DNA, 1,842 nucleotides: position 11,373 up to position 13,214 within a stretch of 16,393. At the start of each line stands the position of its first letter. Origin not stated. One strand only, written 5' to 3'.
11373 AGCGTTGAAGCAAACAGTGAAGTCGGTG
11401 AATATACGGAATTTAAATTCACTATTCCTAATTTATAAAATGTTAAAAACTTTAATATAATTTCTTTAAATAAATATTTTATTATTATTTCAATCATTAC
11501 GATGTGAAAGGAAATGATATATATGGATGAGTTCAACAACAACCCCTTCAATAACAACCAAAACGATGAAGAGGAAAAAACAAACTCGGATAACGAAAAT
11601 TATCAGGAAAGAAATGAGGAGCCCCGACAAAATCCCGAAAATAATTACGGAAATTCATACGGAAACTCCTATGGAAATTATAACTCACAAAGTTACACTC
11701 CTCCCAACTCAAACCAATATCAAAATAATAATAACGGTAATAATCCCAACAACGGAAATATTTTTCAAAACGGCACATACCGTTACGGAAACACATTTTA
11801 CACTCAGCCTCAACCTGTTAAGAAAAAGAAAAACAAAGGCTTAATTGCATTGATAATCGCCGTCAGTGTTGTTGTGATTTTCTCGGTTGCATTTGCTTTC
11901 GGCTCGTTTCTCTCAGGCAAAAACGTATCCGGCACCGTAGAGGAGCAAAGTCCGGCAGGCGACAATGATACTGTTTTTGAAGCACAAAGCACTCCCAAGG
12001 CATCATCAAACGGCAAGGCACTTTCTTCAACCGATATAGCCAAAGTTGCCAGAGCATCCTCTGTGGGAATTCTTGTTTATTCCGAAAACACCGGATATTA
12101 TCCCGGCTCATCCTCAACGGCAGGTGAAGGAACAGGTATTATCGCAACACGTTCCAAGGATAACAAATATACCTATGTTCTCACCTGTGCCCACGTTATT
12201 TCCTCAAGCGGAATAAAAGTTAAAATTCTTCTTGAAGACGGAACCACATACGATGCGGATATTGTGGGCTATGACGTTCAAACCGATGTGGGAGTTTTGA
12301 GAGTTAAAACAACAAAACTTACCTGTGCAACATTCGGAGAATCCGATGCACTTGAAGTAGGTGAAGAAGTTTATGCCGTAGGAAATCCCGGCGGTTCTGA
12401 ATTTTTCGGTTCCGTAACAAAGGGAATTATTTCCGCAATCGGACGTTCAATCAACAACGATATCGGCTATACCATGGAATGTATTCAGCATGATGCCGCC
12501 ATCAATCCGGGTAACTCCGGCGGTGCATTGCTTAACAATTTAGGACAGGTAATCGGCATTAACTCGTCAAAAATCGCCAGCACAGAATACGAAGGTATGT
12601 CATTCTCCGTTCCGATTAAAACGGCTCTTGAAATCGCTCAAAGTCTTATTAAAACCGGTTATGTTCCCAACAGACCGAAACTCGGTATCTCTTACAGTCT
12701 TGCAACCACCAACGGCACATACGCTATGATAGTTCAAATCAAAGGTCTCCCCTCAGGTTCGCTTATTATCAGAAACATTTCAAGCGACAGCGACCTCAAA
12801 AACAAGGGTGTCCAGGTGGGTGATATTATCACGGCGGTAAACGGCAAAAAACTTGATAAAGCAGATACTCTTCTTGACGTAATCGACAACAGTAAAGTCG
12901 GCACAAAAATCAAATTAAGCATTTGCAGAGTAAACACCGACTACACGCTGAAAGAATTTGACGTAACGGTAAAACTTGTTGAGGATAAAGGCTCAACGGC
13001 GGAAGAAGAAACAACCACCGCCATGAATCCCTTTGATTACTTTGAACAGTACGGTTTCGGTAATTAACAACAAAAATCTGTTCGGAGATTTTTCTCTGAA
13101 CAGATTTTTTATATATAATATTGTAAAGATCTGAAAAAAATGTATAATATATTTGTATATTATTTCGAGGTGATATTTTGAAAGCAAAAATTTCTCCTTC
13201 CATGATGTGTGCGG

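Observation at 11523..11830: Prion-like N/Q/Y/G-rich cytoplasmic N-terminal extension on HtrA, with tandem YGNS codon repeats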

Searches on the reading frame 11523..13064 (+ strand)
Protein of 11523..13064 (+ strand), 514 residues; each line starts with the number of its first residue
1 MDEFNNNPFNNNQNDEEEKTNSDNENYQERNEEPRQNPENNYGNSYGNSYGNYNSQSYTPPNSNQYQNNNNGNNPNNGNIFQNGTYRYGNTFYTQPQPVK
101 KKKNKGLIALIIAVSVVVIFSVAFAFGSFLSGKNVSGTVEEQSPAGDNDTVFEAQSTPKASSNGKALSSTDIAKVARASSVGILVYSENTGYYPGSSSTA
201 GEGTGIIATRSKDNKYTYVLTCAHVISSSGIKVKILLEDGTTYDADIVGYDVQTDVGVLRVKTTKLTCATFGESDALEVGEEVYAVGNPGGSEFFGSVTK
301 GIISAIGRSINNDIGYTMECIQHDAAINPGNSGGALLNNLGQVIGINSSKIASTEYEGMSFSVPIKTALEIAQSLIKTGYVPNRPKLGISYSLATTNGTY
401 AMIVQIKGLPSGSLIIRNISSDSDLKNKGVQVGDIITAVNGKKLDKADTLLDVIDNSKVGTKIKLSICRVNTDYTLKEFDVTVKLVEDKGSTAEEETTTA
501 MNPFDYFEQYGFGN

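Call 5: search_protein_families(library=pfam, proteins=[window:11523-13064:+], max_evalue=0.01)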
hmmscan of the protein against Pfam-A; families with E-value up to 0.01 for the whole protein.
window:11523-13064:+ (514 aa): 6 families
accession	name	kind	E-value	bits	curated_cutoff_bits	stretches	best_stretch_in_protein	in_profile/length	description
PF13365.12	Trypsin_2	-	9.1e-33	114.5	27.6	1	203-346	1-144/144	Trypsin-like peptidase domain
PF00089.32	Trypsin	-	3.4e-13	50.3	20.6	1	217-367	35-215/220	Trypsin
PF13180.12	PDZ_2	-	1.1e-09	38.9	27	1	387-481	3-78/80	PDZ domain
PF17820.7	PDZ_6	-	3.1e-06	27.3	27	1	427-469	13-54/54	PDZ domain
PF00595.29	PDZ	-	3.6e-05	24.5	23.2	1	406-467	16-80/81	PDZ domain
PF14685.13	PDZ_Tricorn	-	0.00082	19.8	25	1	421-467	29-76/88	Tricorn protease PDZ domain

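Call 7: find_homologous_proteins(query=window:11523-13064:+)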
Query window:11523-13064:+ (514 aa): 7938 proteins with E <= 0.001 among 8000 candidates; the best 120 are listed.
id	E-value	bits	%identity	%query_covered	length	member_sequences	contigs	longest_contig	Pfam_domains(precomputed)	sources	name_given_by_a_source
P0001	0.0e+0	1123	100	100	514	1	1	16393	PF13365.13,PF17820.8,PF13180.13,PF00089.33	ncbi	-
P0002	5.9e-182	624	62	94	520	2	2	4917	PF13365.13,PF17820.8,PF13180.13,PF00089.33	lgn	-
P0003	9.8e-182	624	70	78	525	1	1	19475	PF13365.13,PF17820.8,PF13180.13,PF00089.33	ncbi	-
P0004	1.0e-178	614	60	100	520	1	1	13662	PF13365.13,PF17820.8,PF13180.13,PF00089.33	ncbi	-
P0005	2.2e-178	612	59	100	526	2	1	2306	PF13365.13,PF17820.8,PF13180.13,PF00089.33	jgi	-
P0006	9.1e-177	607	59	100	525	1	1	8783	PF13365.13,PF17820.8,PF13180.13,PF00089.33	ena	-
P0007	9.9e-177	607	58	100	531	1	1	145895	PF13365.13,PF17820.8,PF00595.30,PF13180.13,PF00089.33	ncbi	-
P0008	2.7e-176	606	68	79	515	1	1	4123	PF13365.13,PF17820.8,PF13180.13,PF00089.33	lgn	-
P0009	5.7e-176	605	59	100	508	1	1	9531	PF13365.13,PF17820.8,PF13180.13,PF00089.33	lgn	-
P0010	2.1e-175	603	67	79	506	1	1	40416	PF13365.13,PF17820.8,PF13180.13,PF00089.33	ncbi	-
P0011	7.1e-175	601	59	100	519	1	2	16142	PF13365.13,PF17820.8,PF13180.13,PF00089.33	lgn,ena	-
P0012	1.0e-174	600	59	100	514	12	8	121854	PF13365.13,PF17820.8,PF13180.13,PF00089.33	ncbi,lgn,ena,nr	ncbi:MAG: trypsin-like peptidase domain-containing protein [Clostridia bacterium]|nr:trypsin-like pe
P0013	1.2e-174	600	63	88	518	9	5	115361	PF13365.13,PF17820.8,PF13180.13,PF00089.33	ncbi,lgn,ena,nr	ncbi:MAG: trypsin-like peptidase domain-containing protein [Clostridia bacterium]|nr:trypsin-like pe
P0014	1.3e-174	600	66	78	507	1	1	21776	PF13365.13,PF17820.8,PF13180.13,PF00089.33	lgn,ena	-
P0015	1.5e-174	600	63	90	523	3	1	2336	PF13365.13,PF17820.8,PF13180.13,PF00089.33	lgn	-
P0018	1.4e-172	593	58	100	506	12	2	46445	PF13365.13,PF13180.13,PF00089.33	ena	-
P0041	1.3e-137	478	50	95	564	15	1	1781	PF13365.13,PF13180.13,PF00089.33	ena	-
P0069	4.3e-129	450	48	96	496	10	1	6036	PF13365.13,PF00595.30,PF13180.13,PF00089.33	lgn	-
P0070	4.3e-129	450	52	81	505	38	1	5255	PF13365.13,PF13180.13,PF00089.33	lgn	-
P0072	5.0e-129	450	50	89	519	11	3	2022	PF13365.13,PF13180.13,PF00089.33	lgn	-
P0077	9.9e-129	449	48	94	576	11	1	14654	PF13365.13,PF00595.30,PF13180.13,PF00089.33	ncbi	-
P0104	1.9e-126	441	58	68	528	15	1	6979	PF13365.13,PF00595.30,PF13180.13,PF00089.33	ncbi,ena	-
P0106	2.3e-126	441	53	79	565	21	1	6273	PF13365.13,PF13180.13,PF00089.33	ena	-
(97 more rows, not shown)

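Call 10: find_encoding_contigs(protein=P0001, flank=3000, max_places=3)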
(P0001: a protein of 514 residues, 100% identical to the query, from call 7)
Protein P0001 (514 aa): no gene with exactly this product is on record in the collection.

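Call 11: list_cluster_members(proteins=[P0012, P0013, P0018, P0070, P0104, P0106, P0041, P0072, P0077, P0069])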
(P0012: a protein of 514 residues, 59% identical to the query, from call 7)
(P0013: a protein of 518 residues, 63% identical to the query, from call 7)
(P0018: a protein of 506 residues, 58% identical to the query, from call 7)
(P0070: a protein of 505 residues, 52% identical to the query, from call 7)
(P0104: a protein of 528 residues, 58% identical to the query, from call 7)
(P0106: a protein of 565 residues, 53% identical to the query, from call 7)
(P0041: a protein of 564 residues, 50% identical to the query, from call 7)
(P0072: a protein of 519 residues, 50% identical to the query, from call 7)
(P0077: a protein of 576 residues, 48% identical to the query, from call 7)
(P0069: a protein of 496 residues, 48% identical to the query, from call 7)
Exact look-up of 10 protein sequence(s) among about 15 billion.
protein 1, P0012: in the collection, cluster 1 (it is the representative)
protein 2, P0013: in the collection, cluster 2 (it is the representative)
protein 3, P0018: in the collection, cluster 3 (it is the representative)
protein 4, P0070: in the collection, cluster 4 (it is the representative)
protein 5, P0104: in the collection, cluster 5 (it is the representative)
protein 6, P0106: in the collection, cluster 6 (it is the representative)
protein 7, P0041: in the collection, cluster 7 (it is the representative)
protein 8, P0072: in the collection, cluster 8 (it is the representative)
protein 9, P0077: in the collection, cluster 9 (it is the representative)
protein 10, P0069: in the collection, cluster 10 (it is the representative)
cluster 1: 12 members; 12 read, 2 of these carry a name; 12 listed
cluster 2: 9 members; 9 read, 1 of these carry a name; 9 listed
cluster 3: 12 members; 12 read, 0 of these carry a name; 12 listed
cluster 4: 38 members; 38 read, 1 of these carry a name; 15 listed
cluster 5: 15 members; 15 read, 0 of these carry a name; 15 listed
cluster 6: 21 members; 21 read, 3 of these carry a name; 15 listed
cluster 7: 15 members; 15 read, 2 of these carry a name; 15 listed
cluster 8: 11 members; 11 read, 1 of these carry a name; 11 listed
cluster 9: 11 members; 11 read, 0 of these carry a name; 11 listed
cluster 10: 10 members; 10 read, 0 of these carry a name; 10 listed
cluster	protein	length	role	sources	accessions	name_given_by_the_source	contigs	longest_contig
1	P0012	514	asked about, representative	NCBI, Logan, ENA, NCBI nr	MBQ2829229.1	MAG: trypsin-like peptidase domain-containing protein [Clostridia bacterium] | trypsin-like peptidase domain-containing protein [Clostridia bacterium]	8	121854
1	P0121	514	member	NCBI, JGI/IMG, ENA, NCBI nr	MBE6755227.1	MAG: trypsin-like serine protease [Ruminococcaceae bacterium] | trypsin-like serine protease [Oscillospiraceae bacterium]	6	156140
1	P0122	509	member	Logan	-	-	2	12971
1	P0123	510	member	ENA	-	-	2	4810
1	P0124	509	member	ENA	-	-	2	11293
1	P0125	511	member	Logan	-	-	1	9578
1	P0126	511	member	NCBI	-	-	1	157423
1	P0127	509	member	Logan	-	-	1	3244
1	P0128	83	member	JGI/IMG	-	-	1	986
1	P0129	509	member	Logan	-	-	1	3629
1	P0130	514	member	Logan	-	-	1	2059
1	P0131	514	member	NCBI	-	-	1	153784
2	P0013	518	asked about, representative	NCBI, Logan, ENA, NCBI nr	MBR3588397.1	MAG: trypsin-like peptidase domain-containing protein [Clostridia bacterium] | trypsin-like peptidase domain-containing protein [Clostridia bacterium]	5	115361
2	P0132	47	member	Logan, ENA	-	-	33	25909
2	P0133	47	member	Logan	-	-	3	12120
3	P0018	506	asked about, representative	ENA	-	-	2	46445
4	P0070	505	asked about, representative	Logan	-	-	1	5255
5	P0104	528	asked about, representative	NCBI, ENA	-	-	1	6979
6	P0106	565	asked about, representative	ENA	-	-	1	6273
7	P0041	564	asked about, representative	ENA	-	-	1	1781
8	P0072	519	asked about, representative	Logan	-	-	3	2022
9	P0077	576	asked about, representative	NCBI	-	-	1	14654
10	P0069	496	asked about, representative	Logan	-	-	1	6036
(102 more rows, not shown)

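Call 15: find_related_loci(query=window:11523-13064:+, collection=genome_contigs, flank=5000)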
Query window:11523-13064:+ (514 aa) in genome_contigs; peptide patterns used: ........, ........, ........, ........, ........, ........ (x = any residue, [..] = any of these).
147 stretches matched a pattern; 69 encode a relative of the query (tblastn E <= 1e-3); 69 distinct loci.
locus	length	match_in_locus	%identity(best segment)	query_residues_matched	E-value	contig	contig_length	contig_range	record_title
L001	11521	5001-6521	59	1-509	8e-173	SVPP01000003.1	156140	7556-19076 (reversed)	MAG: Oscillospiraceae bacterium isolate SIG594 NODE_1960_length_156140_cov_2.927775, whole genome shotgun sequence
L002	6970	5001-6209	70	114-514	2e-169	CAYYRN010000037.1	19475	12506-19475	MAG TPA_asm: uncultured Eubacteriales bacterium isolate SRP225648_co1_582 genome assembly, contig: NODE_6780_length_1947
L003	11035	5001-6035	70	164-510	1e-163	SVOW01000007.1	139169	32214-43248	MAG: Oscillospiraceae bacterium isolate SIG575 NODE_565_length_139169_cov_6.470397, whole genome shotgun sequence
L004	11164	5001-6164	67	123-512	1e-161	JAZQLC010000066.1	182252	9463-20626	MAG: Acutalibacteraceae bacterium isolate T1900044611_TS20190077.MAGScoT_cleanbin_000013 SGB_803_k141_1780866, whole gen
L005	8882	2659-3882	66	106-509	2e-160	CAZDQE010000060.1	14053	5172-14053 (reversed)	MAG TPA_asm: uncultured Eubacteriales bacterium isolate SRP315200_co1_962 genome assembly, contig: NODE_8995_length_1405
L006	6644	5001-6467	57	1-509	1e-159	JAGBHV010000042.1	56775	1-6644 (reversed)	MAG: Clostridia bacterium isolate RGIG9132 Water_deer_Rectum.Co__c595240, whole genome shotgun sequence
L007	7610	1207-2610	57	16-514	8e-158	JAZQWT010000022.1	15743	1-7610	MAG: Acutalibacteraceae bacterium isolate T1900045165_TC20190159.MAGScoT_cleanbin_000006 SGB_5117_k141_1478540, whole ge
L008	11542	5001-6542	57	1-514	7e-173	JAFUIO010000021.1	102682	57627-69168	MAG: Clostridia bacterium isolate RGIG4527 Roe_deer_Rectum-1__c2777, whole genome shotgun sequence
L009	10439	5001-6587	48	4-514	3e-135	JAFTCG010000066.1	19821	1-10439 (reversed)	MAG: Clostridia bacterium isolate RGIG3687 Goat_Rumen.Co__c2075279, whole genome shotgun sequence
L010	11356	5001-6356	51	86-508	7e-132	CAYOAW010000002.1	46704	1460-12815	MAG TPA_asm: uncultured Eubacteriales bacterium isolate SRP089250_co1_16 genome assembly, contig: NODE_1014_length_46704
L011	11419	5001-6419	48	44-507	7e-130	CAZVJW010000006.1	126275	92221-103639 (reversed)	MAG TPA_asm: uncultured Eubacteriales bacterium isolate SRP192927_co4_831 genome assembly, contig: NODE_95_length_126275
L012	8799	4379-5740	48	53-512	2e-129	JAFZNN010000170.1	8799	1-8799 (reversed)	MAG: Clostridia bacterium isolate RGIG7928 Water_buffalos_Rumen-1__c748063, whole genome shotgun sequence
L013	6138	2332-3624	56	99-514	1e-127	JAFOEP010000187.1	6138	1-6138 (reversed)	MAG: Clostridia bacterium isolate RGIG397 Dairy_cattle_Colon-5__c816491, whole genome shotgun sequence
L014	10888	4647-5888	50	94-512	2e-126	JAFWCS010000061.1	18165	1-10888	MAG: Clostridia bacterium isolate RGIG5620 Sheep_Duodenum-3__c80476, whole genome shotgun sequence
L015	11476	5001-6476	46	25-512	5e-124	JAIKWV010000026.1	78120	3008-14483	MAG: Clostridiales bacterium isolate RUI438 k141_4245098_flag=0_multi=32.9918_len=78120, whole genome shotgun sequence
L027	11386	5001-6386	43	66-510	1e-109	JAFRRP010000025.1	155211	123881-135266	MAG: Clostridia bacterium isolate RGIG2737 Goat_Omasum-4__c232886, whole genome shotgun sequence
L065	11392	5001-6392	45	59-510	6e-109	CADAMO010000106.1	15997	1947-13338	MAG: Ruminococcaceae bacterium isolate RUG13427 genome assembly, contig: RUG13427_asm_106, whole genome shotgun sequence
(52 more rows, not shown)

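Call 23: search_protein_families(library=ncbifam, proteins=[window:11523-13064:+], max_evalue=0.00001)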
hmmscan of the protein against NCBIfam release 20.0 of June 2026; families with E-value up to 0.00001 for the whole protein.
window:11523-13064:+ (514 aa): 12 families
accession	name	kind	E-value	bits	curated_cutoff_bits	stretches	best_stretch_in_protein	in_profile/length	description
TIGR02037.1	degP_htrA_DO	subfamily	1.5e-68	231.8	416.2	1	198-497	57-339/434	Do family serine endopeptidase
NF047968.1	SerProtHtrA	equivalog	1.3e-61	208.9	470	1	154-476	40-353/357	serine protease HtrA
NF041521.1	HhoA_HhoB_HtrA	equivalog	2.4e-56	191.4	450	1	196-476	52-327/335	HhoA/HhoB/HtrA family serine endopeptidase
NF053637.1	SerProtHtrAspr2045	equivalog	1.1e-50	172.7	650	1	115-475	13-381/394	serine protease HtrA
TIGR02038.1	protease_degS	equivalog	2.8e-46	158.3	422.95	1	175-476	51-342/351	outer membrane-stress sensor serine endopeptidase DegS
NF007526.1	PRK10139.1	equivalog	2.8e-46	158.2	756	1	196-497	86-371/456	serine endoprotease DegQ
NF008147.1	PRK10898.1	equivalog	1.1e-42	146.4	408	1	173-477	49-344/352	outer membrane-stress sensor serine endopeptidase DegS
NF008189.1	PRK10942.1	equivalog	3.4e-40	137.9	720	1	203-474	115-375/477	serine endoprotease DegP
NF050055.1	SerProtHtrAMycob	equivalog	5.9e-35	121.1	800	1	199-476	225-494/502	serine protease HtrA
NF040960.1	MamE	equivalog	1.9e-28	99.5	800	1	194-394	115-310/659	magnetosome formation protease MamE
NF033740.0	MarP_fam_protase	equivalog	1.3e-17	63.9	250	1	157-346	174-350/390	MarP family serine protease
NF040961.1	MamO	equivalog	3.5e-09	35.6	800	1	173-364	85-256/648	magnetosome protein MamO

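Call 40: predict_structure(alignment_id=A1)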
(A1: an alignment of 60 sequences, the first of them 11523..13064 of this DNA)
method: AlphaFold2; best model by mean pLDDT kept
length: 514 residues; sequences in the alignment: 60
mean_pLDDT: 76.7   pTM: 0.68
mean pLDDT of the five models: 76.7, 75.1, 75.0, 74.9, 74.5
residues with pLDDT >= 90: 269; 70-90: 75; 50-70: 58; < 50: 112
segments of 3 or more residues with pLDDT < 50: 1-3, 10-19, 21-29, 31-96, 131-143, 499-501, 511-514
pLDDT, mean of each block of 10 residues (from residue 1): 47 41 43 38 35 35 35 39 36 43 66 86 68 44 54 75 79 94 88 76 95 95 93 94 96 95 97 95 86 81 92 79 90 94 94 77 96 94 94 93 96 96 96 98 95 95 98 95 95 52 51 45
secondary structure, 60 per line:
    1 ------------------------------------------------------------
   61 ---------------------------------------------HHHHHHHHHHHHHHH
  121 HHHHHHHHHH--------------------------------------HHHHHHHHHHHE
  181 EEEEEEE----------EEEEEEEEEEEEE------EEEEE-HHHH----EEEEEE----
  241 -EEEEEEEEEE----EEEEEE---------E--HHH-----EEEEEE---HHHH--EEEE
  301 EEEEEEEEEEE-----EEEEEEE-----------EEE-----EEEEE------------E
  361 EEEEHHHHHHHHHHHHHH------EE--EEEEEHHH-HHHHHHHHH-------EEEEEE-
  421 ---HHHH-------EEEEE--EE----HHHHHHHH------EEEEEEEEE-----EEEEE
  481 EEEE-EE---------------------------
elements in order: H106-130 H169-179 E180-187 E198-210 E217-221 H223-226 E231-236 E242-251 E256-261 E282-287 H291-294 E297-311 E317-323 E335-337 E343-347 E360-364 H365-378 E389-393 H398-406 E414-419 H424-427 E435-439 H448-455 E462-470 E476-484

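Call 48: search_protein_families(library=pfam, proteins=[L065:7239-9794:+, L027:7212-9683:+], max_evalue=0.001)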
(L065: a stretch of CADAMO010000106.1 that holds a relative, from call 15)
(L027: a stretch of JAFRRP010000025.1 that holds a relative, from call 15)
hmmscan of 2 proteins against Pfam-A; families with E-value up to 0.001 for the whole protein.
L065:7239-9794:+ (852 aa): 8 families
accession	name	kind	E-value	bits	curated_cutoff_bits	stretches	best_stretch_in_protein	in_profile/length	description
PF00580.27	UvrD-helicase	-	5.7e-87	292.3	23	2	97-325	37-271/271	UvrD/REP helicase N-terminal domain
PF13361.12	UvrD_C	-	1.5e-78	265.1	25.6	1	330-661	1-345/350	UvrD-like helicase C-terminal domain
PF13245.12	AAA_19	-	5.9e-21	75.5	25.1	1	24-310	1-134/134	AAA domain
PF13538.12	UvrD_C_2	-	2.3e-10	40.6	27.4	1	603-662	2-52/52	UvrD-like helicase C-terminal domain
PF21196.3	PcrA_UvrD_tudor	-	1.9e-09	37.7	23.9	1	804-846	2-44/48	PcrA/UvrD tudor domain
PF01443.25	Viral_helicase1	-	1.1e-08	35.7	21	0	526-662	105-227/228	Viral superfamily 1 RNA helicase core domain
PF13086.12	AAA_11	-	0.00064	20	27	0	20-304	2-249/257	AAA domain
PF13087.12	AAA_12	-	0.00097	19.2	27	0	594-662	130-191/195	AAA domain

L027:7212-9683:+ (824 aa): 8 families
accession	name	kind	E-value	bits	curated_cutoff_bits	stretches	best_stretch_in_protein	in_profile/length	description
PF00580.27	UvrD-helicase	-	6.1e-89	298.7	23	2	101-325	41-271/271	UvrD/REP helicase N-terminal domain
PF13361.12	UvrD_C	-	7.5e-79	266.1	25.6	1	330-662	1-346/350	UvrD-like helicase C-terminal domain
PF13245.12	AAA_19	-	6.4e-21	75.4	25.1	1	106-310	42-134/134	AAA domain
PF13538.12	UvrD_C_2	-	1.9e-10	40.9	27.4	1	603-662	2-52/52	UvrD-like helicase C-terminal domain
PF21196.3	PcrA_UvrD_tudor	-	3.6e-09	36.8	23.9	1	776-818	2-44/48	PcrA/UvrD tudor domain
PF01443.25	Viral_helicase1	-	1.3e-08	35.4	21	0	577-662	153-227/228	Viral superfamily 1 RNA helicase core domain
PF13086.12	AAA_11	-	0.00089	19.5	27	0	20-304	2-249/257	AAA domain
PF13604.12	AAA_30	-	0.00094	19.4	27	0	20-50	2-36/191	AAA domain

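Call 53: search_solved_structures(query=window:11523-13064:+, max_evalue=1e-20)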
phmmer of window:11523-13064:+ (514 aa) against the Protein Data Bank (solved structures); distinct sequences matched with E-value up to 1e-20: 72 (the best 60 are shown).
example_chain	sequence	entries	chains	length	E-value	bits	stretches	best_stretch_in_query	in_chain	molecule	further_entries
8k2y_A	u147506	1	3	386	4e-41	144.9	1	217-471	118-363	serine endoprotease DegP-like protein MucD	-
22kg_A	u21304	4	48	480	1.7e-40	142.8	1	217-471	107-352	Probable periplasmic serine endoprotease DegP-like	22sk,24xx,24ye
8kic_D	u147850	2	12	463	1.7e-37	133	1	200-487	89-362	peptidase Do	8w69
3stj_A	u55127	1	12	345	2.7e-37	132.3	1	200-471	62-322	Protease degQ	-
4a8a_A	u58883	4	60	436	4.1e-37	131.7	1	200-487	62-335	PERIPLASMIC PH-DEPENDENT SERINE ENDOPROTEASE DEGQ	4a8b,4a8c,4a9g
3pv2_A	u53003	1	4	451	4.4e-37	131.6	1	217-489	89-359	DegQ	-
3pv4_A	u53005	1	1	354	9e-37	130.6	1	217-478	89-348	DegQ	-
3pv3_A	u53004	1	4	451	1e-36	130.4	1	217-489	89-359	DegQ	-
3qo6_A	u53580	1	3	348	1.6e-36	129.7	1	214-489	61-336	Protease Do-like 1, chloroplastic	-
4ynn_A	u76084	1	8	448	2.1e-36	129.3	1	213-485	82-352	Protease DO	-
4yo1_A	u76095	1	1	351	6.7e-36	127.7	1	213-477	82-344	DegQ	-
9nzj_A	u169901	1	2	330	1.4e-35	126.6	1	200-471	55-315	peptidase Do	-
3pv5_A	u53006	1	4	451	1e-34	123.8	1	217-489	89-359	DegQ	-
8f0a_A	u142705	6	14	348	6.2e-34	121.2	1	203-470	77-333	Periplasmic serine endoprotease DegP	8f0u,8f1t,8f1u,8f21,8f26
5b6l_A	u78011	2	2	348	6.2e-34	121.2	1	196-472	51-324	Putative serine protease HhoA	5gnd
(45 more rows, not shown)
